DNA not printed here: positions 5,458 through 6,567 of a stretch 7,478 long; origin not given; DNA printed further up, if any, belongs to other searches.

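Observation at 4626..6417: PseB-type 4,6-dehydratase coupled to an RmlD-like ketoreductase where the Pse pathway has an aminotransferase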

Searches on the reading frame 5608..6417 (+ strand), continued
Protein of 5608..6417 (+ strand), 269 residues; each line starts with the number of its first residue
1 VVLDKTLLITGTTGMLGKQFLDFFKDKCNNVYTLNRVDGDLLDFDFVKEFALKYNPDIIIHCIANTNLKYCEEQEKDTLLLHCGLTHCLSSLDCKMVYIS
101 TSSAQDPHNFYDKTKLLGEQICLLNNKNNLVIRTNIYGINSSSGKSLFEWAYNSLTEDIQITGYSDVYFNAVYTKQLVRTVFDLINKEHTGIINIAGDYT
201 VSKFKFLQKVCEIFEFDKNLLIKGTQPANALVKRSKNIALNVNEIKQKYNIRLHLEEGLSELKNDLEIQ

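Call 73: search_protein_families(library=ncbifam, proteins=[L019:8947-9963:+, L017:6202-7215:+, L095:8222-9232:+, L092:7200-8231:+, L092:8265-9212:+, L019:9986-10879:+, L019:10876-11946:+, L019:11946-12476:+, L019:12476-13168:+, L017:8737-9993:+], max_evalue=1e-10)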
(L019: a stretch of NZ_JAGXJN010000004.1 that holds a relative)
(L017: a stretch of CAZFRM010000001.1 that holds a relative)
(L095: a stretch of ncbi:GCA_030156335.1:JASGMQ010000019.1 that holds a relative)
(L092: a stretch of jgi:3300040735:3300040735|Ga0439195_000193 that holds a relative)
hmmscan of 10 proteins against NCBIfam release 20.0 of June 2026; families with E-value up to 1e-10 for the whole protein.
L019:8947-9963:+ (338 aa): 6 families
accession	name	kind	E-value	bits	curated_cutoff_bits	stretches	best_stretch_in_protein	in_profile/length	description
TIGR03589.1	PseB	equivalog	3.1e-154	512.7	407.75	1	4-327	2-323/324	UDP-N-acetylglucosamine 4,6-dehydratase (inverting)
TIGR04130.1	FnlA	equivalog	5.5e-74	249.1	730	1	5-328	3-325/337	UDP-N-acetylglucosamine 4,6-dehydratase/5-epimerase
TIGR04180.1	EDH_00030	hypoth_equivalog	4.9e-18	65.2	475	1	9-133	1-123/297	NAD-dependent 4,6-dehydratase LegB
TIGR03466.1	HpnA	hypoth_equivalog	2.8e-12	46.2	367.65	1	8-132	2-114/327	hopanoid-associated sugar epimerase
TIGR01179.1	galE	equivalog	6.9e-12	44.8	262.3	0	9-178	2-180/332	UDP-glucose 4-epimerase GalE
TIGR01181.1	dTDP_gluc_dehyt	equivalog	2.7e-11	43.1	365.1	0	9-135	2-129/321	dTDP-glucose 4,6-dehydratase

L017:6202-7215:+ (337 aa): 5 families
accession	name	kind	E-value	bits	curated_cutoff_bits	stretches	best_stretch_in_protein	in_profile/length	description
TIGR03589.1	PseB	equivalog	2.2e-156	519.8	407.75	1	1-325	1-323/324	UDP-N-acetylglucosamine 4,6-dehydratase (inverting)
TIGR04130.1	FnlA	equivalog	9.2e-77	258.2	730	1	1-328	1-327/337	UDP-N-acetylglucosamine 4,6-dehydratase/5-epimerase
TIGR04180.1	EDH_00030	hypoth_equivalog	1.2e-19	70.6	475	1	7-176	1-179/297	NAD-dependent 4,6-dehydratase LegB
TIGR01179.1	galE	equivalog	5.8e-14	51.7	262.3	1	7-176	2-180/332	UDP-glucose 4-epimerase GalE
TIGR03466.1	HpnA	hypoth_equivalog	2.3e-11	43.2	367.65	1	6-130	2-114/327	hopanoid-associated sugar epimerase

L095:8222-9232:+ (336 aa): 6 families
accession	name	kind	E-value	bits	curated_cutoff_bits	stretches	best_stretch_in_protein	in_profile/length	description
TIGR03589.1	PseB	equivalog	1.5e-161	536.8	407.75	1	1-327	1-322/324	UDP-N-acetylglucosamine 4,6-dehydratase (inverting)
TIGR04130.1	FnlA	equivalog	4.2e-78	262.6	730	1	1-333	1-329/337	UDP-N-acetylglucosamine 4,6-dehydratase/5-epimerase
TIGR04180.1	EDH_00030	hypoth_equivalog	4.8e-19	68.5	475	1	7-133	1-123/297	NAD-dependent 4,6-dehydratase LegB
NF041293.1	G6PDh_Azf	equivalog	3.1e-14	53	400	1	4-136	2-120/252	NAD-dependent glucose-6-phosphate dehydrogenase Azf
TIGR01179.1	galE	equivalog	6.1e-13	48.3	262.3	1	7-178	2-180/332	UDP-glucose 4-epimerase GalE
TIGR03466.1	HpnA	hypoth_equivalog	5.8e-11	41.9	367.65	0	6-132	2-114/327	hopanoid-associated sugar epimerase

L092:7200-8231:+ (343 aa): 11 families
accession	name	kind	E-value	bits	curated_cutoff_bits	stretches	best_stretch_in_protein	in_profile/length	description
TIGR03589.1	PseB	equivalog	3.5e-99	331.8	407.75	1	11-304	2-285/324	UDP-N-acetylglucosamine 4,6-dehydratase (inverting)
TIGR04130.1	FnlA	equivalog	2e-81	273.5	730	1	11-308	2-296/337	UDP-N-acetylglucosamine 4,6-dehydratase/5-epimerase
TIGR04180.1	EDH_00030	hypoth_equivalog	3.3e-24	85.5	475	1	16-253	1-257/297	NAD-dependent 4,6-dehydratase LegB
TIGR01179.1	galE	equivalog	1.2e-20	73.6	262.3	1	15-181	1-180/332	UDP-glucose 4-epimerase GalE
TIGR03466.1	HpnA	hypoth_equivalog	1.2e-19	70.4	367.65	1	15-141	2-120/327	hopanoid-associated sugar epimerase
TIGR02622.1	CDP_4_6_dhtase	equivalog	1.2e-17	64.1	278.45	1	11-179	2-193/352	CDP-glucose 4,6-dehydratase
TIGR01181.1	dTDP_gluc_dehyt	equivalog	1e-16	61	365.1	1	15-136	1-127/321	dTDP-glucose 4,6-dehydratase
NF042423.1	oxyalk_red_Shew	equivalog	1.9e-15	56.7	580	1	14-135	9-119/331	2-alkyl-3-oxoalkanoate reductase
NF042422.1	oxyalk_red_OleD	equivalog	3.2e-15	56.3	580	1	15-137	2-113/329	2-alkyl-3-oxoalkanoate reductase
NF041293.1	G6PDh_Azf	equivalog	3.1e-14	53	400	1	13-138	2-119/252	NAD-dependent glucose-6-phosphate dehydrogenase Azf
NF052578.1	StrlDmthSdmBMthl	equivalog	7.7e-13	48.9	600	1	16-139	3-118/328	sterol demethylase protein SdmB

L092:8265-9212:+ (315 aa): 18 families
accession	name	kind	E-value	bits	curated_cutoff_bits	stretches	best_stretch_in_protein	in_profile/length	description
TIGR01181.1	dTDP_gluc_dehyt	equivalog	6e-53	180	365.1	1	2-312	1-315/321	dTDP-glucose 4,6-dehydratase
TIGR04180.1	EDH_00030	hypoth_equivalog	2.8e-51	174.3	475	1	3-295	1-296/297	NAD-dependent 4,6-dehydratase LegB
TIGR01179.1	galE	equivalog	3.3e-45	154.4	262.3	1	2-312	1-329/332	UDP-glucose 4-epimerase GalE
NF007490.0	PRK10084.1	subfamily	1.4e-31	109.8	649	1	1-312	1-338/361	dTDP-glucose 4,6-dehydratase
NF007582.0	PRK10217.1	equivalog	4.4e-29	101.7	698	1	2-310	3-333/355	dTDP-glucose 4,6-dehydratase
TIGR02622.1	CDP_4_6_dhtase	equivalog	1.3e-27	96.9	278.45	1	2-165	6-173/352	CDP-glucose 4,6-dehydratase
TIGR02197.1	heptose_epim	equivalog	3.9e-26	92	274.6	1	3-309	1-314/316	ADP-glyceromanno-heptose 6-epimerase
NF007956.0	PRK10675.1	subfamily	1.1e-22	80.6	394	1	1-312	1-333/338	UDP-glucose 4-epimerase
NF011728.1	PRK15181.1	equivalog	2.2e-22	79.6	760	1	3-308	18-337/348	Vi polysaccharide biosynthesis UDP-N-acetylglucosaminuronic acid C-4 epimerase TviC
NF047922.1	GDPFucSynFcl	equivalog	7.9e-20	71.5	500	1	103-311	86-304/308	GDP-L-fucose synthase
NF008872.0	PRK11908.1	equivalog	3e-16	59.4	294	1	2-306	3-333/349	bifunctional UDP-4-keto-pentose/UDP-xylose synthase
NF043036.1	ErythonDh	equivalog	6.4e-16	58.4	325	1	1-173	1-183/321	D-erythronate dehydrogenase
NF042422.1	oxyalk_red_OleD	equivalog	6.5e-16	58.6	580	1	1-226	1-212/329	2-alkyl-3-oxoalkanoate reductase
TIGR01472.1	gmd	equivalog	4.9e-15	55.6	415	0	4-176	4-185/342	GDP-mannose 4,6-dehydratase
NF042423.1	oxyalk_red_Shew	equivalog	6.5e-15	55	580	1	2-230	10-222/331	2-alkyl-3-oxoalkanoate reductase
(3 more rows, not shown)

L019:9986-10879:+ (297 aa): 2 families
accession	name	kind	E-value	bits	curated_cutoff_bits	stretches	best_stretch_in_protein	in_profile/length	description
TIGR01214.1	rmlD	equivalog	1.9e-42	145.4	224.05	1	5-279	1-275/285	dTDP-4-dehydrorhamnose reductase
NF007440.0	PRK09987.1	equivalog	1.4e-15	57.3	308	1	5-284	2-288/299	dTDP-4-dehydrorhamnose reductase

L019:10876-11946:+ (356 aa): 2 families
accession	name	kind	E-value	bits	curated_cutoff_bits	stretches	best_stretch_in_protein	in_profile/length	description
TIGR03569.1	NeuB_NnaB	equivalog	1.4e-83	280.7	399.65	1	19-350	2-329/329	N-acetylneuraminate synthase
TIGR03586.1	PseI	equivalog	9e-73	245.3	340.25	1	18-349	2-326/327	pseudaminic acid synthase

L019:11946-12476:+ (176 aa): 2 families
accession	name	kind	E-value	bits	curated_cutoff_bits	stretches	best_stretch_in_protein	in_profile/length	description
NF011709.0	PRK15130.1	equivalog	3.2e-16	59.7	218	1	5-176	5-170/186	spermidine N1-acetyltransferase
TIGR03585.1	PseH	equivalog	1e-14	54.9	93.1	1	10-164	4-151/156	UDP-4-amino-4,6-dideoxy-N-acetyl-beta-L-altrosamine N-acetyltransferase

L019:12476-13168:+ (230 aa): 5 families
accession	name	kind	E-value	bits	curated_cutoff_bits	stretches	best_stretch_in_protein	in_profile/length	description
TIGR03584.1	PseF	equivalog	1.3e-94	316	205.7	1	4-225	1-221/222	pseudaminic acid cytidylyltransferase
NF003952.0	PRK05450.1-5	subfamily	1.1e-12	47.7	193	1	1-125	1-117/250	3-deoxy-manno-octulosonate cytidylyltransferase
TIGR00466.1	kdsB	equivalog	1.4e-12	47.6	155.2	1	3-92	3-86/241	3-deoxy-manno-octulosonate cytidylyltransferase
NF003950.0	PRK05450.1-3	subfamily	1.5e-12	47.4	234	1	1-85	1-84/248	3-deoxy-manno-octulosonate cytidylyltransferase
NF009905.0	PRK13368.1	subfamily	3.9e-12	46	255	1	1-68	1-68/243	3-deoxy-manno-octulosonate cytidylyltransferase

L017:8737-9993:+ (418 aa): 7 families
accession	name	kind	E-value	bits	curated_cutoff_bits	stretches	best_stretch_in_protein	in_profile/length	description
TIGR04181.1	NHT_00031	hypoth_equivalog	1.1e-65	221.8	420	1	30-363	8-338/359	LegC family aminotransferase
TIGR03588.1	PseC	equivalog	1.2e-59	202.2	423.5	1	29-323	8-301/380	UDP-4-amino-4,6-dideoxy-N-acetyl-beta-L-altrosamine transaminase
NF008687.0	PRK11706.1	equivalog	3.2e-54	184.1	375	1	32-332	11-305/375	dTDP-4-amino-4,6-dideoxygalactose transaminase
NF008658.2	PRK11658.1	equivalog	4.9e-52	176.8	631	1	33-316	15-290/379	UDP-4-amino-4-deoxy-L-arabinose aminotransferase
TIGR02379.1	ECA_wecE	subfamily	5.8e-46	157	434.85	1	34-329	13-303/376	dTDP-4-amino-4,6-dideoxy-D-glucose transaminase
NF011936.0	PRK15407.1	equivalog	4.4e-43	147.6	423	1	52-328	64-359/440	lipopolysaccharide biosynthesis protein RfbH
TIGR04427.1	PLP_DesI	equivalog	8e-37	127.3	650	1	41-316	41-296/390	dTDP-4-dehydro-6-deoxyglucose aminotransferase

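Call 74: predict_structure(alignment_id=A1)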
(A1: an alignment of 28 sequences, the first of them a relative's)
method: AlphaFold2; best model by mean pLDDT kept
length: 269 residues; sequences in the alignment: 28
mean_pLDDT: 94.6   pTM: 0.92
mean pLDDT of the five models: 94.6, 94.5, 94.1, 93.9, 93.3
residues with pLDDT >= 90: 234; 70-90: 31; 50-70: 4; < 50: 0
segments of 3 or more residues with pLDDT < 50: none
pLDDT, mean of each block of 10 residues (from residue 1): 89 96 93 97 98 98 92 96 98 98 80 95 98 96 88 97 96 98 97 97 98 98 88 88 97 98 90
secondary structure, 60 per line:
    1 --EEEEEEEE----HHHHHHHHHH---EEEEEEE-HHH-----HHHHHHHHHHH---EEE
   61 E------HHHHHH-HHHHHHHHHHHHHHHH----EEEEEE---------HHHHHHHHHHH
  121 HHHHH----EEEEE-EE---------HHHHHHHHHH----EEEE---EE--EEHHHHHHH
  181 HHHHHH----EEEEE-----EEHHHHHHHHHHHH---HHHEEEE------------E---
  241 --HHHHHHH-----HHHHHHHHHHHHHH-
elements in order: E3-10 H15-24 E28-34 H44-54 E58-61 H68-73 H75-90 E95-100 H110-125 E130-134 H147-156 E161-164 H174-186 E191-195 H203-214 E221-224 H243-249 H255-268

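Call 76: fold_search(model_id=the predicted structure, library=pdb)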
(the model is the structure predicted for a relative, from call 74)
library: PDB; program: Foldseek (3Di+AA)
matches with E <= 10: 1434; with E <= 0.001: 596
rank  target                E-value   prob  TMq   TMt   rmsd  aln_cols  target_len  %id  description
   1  3sc6_C                8.1e-20  1.00  0.86  0.83   3.2       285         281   20  2.65 Angstrom resolution crystal structure of dTDP-4-dehydrorhamnose reductase (rfbD) from Bacillus anthracis str. Ame (released 2011-06-22)
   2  3sc6_B                1.1e-19  1.00  0.86  0.83   3.1       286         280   20  2.65 Angstrom resolution crystal structure of dTDP-4-dehydrorhamnose reductase (rfbD) from Bacillus anthracis str. Ame (released 2011-06-22)
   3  5u9c_A                2.2e-19  1.00  0.83  0.78   3.0       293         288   20  1.9 Angstrom Resolution Crystal Structure of dTDP-4-dehydrorhamnose Reductase from Yersinia enterocolitica (released 2016-12-28)
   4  3sc6_E                2.3e-19  1.00  0.86  0.84   3.0       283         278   20  2.65 Angstrom resolution crystal structure of dTDP-4-dehydrorhamnose reductase (rfbD) from Bacillus anthracis str. Ame (released 2011-06-22)
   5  5u9c_C                4.2e-19  1.00  0.83  0.78   2.8       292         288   20  1.9 Angstrom Resolution Crystal Structure of dTDP-4-dehydrorhamnose Reductase from Yersinia enterocolitica (released 2016-12-28)
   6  3sc6_D                5.0e-19  1.00  0.89  0.85   2.4       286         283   21  2.65 Angstrom resolution crystal structure of dTDP-4-dehydrorhamnose reductase (rfbD) from Bacillus anthracis str. Ame (released 2011-06-22)
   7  1vl0_B                8.7e-19  1.00  0.88  0.84   2.4       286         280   22  CRYSTAL STRUCTURE OF A DTDP-4-DEHYDRORHAMNOSE REDUCTASE, RFBD ORTHOLOG (CA_C2315) FROM CLOSTRIDIUM ACETOBUTYLICUM ATCC (released 2004-08-17)
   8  1vl0_A                9.2e-19  1.00  0.88  0.84   2.3       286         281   22  CRYSTAL STRUCTURE OF A DTDP-4-DEHYDRORHAMNOSE REDUCTASE, RFBD ORTHOLOG (CA_C2315) FROM CLOSTRIDIUM ACETOBUTYLICUM ATCC (released 2004-08-17)
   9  9qpp_E                1.0e-18  1.00  0.82  0.68   3.5       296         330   20  CryoEM structure of human MATa2 in complex with MAT2B isoform v1 at 2.6 A resolution (released 2026-04-08)
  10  3sc6_A                1.2e-18  1.00  0.87  0.84   2.8       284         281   21  2.65 Angstrom resolution crystal structure of dTDP-4-dehydrorhamnose reductase (rfbD) from Bacillus anthracis str. Ame (released 2011-06-22)
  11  8g22                  1.3e-18  1.00  0.86  0.82   2.4       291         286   20  Crystal Structure of the dTDP-4-dehydrorhamnose Reductase from Streptococcus pneumoniae. (released 2023-02-22)
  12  4ktt_E                1.7e-18  1.00  0.81  0.72   3.6       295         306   20  Structural insights of MAT enzymes: MATa2b complexed with SAM (released 2014-07-16)
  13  5u9c_D                4.0e-18  1.00  0.85  0.79   3.1       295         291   20  1.9 Angstrom Resolution Crystal Structure of dTDP-4-dehydrorhamnose Reductase from Yersinia enterocolitica (released 2016-12-28)
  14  5u9c_B                5.1e-18  1.00  0.84  0.79   2.7       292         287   20  1.9 Angstrom Resolution Crystal Structure of dTDP-4-dehydrorhamnose Reductase from Yersinia enterocolitica (released 2016-12-28)
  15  2ydx_A                9.8e-18  1.00  0.81  0.70   3.7       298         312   20  Crystal structure of human S-adenosylmethionine synthetase 2, beta subunit (released 2011-04-27)
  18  1kbz                  2.0e-17  1.00  0.82  0.75   3.3       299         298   19  Crystal Structure of apo-dTDP-6-deoxy-L-lyxo-4-hexulose reductase (RmlD) from Salmonella enterica serovar Typhimurium (released 2002-06-28)
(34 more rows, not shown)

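Call 78: search_protein_families(library=pfam, proteins=[L098:7313-7828:+, L098:7821-8351:+, L098:8356-8985:+, L098:12619-13404:+, L098:13404-14171:+, L098:14071-15114:+, L098:15038-15712:+, L098:15702-16448:+, L098:16445-17218:+, L098:18470-19009:+], max_evalue=0.001)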
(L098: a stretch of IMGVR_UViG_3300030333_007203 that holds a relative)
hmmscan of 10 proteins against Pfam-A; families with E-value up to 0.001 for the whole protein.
L098:7313-7828:+ (171 aa): 0 families

L098:7821-8351:+ (176 aa): 0 families

L098:8356-8985:+ (209 aa): 2 families
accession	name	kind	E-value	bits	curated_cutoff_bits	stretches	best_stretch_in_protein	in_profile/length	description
PF00535.33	Glycos_transf_2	-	5.6e-10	39.8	23.3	1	6-126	3-121/168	Glycosyl transferase family 2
PF13704.12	Glyco_tranf_2_4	-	8.7e-06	26.6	27.5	1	39-96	26-83/98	Glycosyl transferase family 2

L098:12619-13404:+ (261 aa): 1 family
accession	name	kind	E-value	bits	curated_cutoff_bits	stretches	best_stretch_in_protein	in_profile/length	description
PF01973.23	MptE-like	-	1.7e-09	38.1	34.6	1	13-192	4-168/171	6-hydroxymethylpterin diphosphokinase MptE-like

L098:13404-14171:+ (255 aa): 0 families

L098:14071-15114:+ (347 aa): 0 families

L098:15038-15712:+ (224 aa): 4 families
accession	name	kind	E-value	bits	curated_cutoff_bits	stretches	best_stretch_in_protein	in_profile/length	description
PF13578.12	Methyltransf_24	-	7.5e-09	36.9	26.3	1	66-167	1-105/105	Methyltransferase domain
PF13649.12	Methyltransf_25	-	5.8e-05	24.1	27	1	66-140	2-77/97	Methyltransferase domain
PF01269.23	Fibrillarin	-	0.00018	21.2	27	1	37-163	45-174/227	Fibrillarin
PF08241.18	Methyltransf_11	-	0.00035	21.6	21.2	1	66-138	1-70/95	Methyltransferase domain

L098:15702-16448:+ (248 aa): 1 family
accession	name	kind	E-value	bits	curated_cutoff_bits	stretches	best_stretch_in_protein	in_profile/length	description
PF03407.22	Nucleotid_trans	-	1.6e-05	25.5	22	1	68-214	34-197/208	Nucleotide-diphospho-sugar transferase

L098:16445-17218:+ (257 aa): 1 family
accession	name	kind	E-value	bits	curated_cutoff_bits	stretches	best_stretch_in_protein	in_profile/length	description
PF14305.11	ATPgrasp_TupA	-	1.1e-21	77.9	25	1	11-240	2-223/241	TupA-like ATPgrasp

L098:18470-19009:+ (179 aa): 3 families
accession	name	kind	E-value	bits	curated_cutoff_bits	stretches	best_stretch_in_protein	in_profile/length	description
PF08241.18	Methyltransf_11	-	8.1e-07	30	21.2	1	31-77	49-93/95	Methyltransferase domain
PF13649.12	Methyltransf_25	-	5e-05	24.4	27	1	30-75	52-97/97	Methyltransferase domain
PF08242.18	Methyltransf_12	-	0.00033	21.8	30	1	31-77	56-98/98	Methyltransferase domain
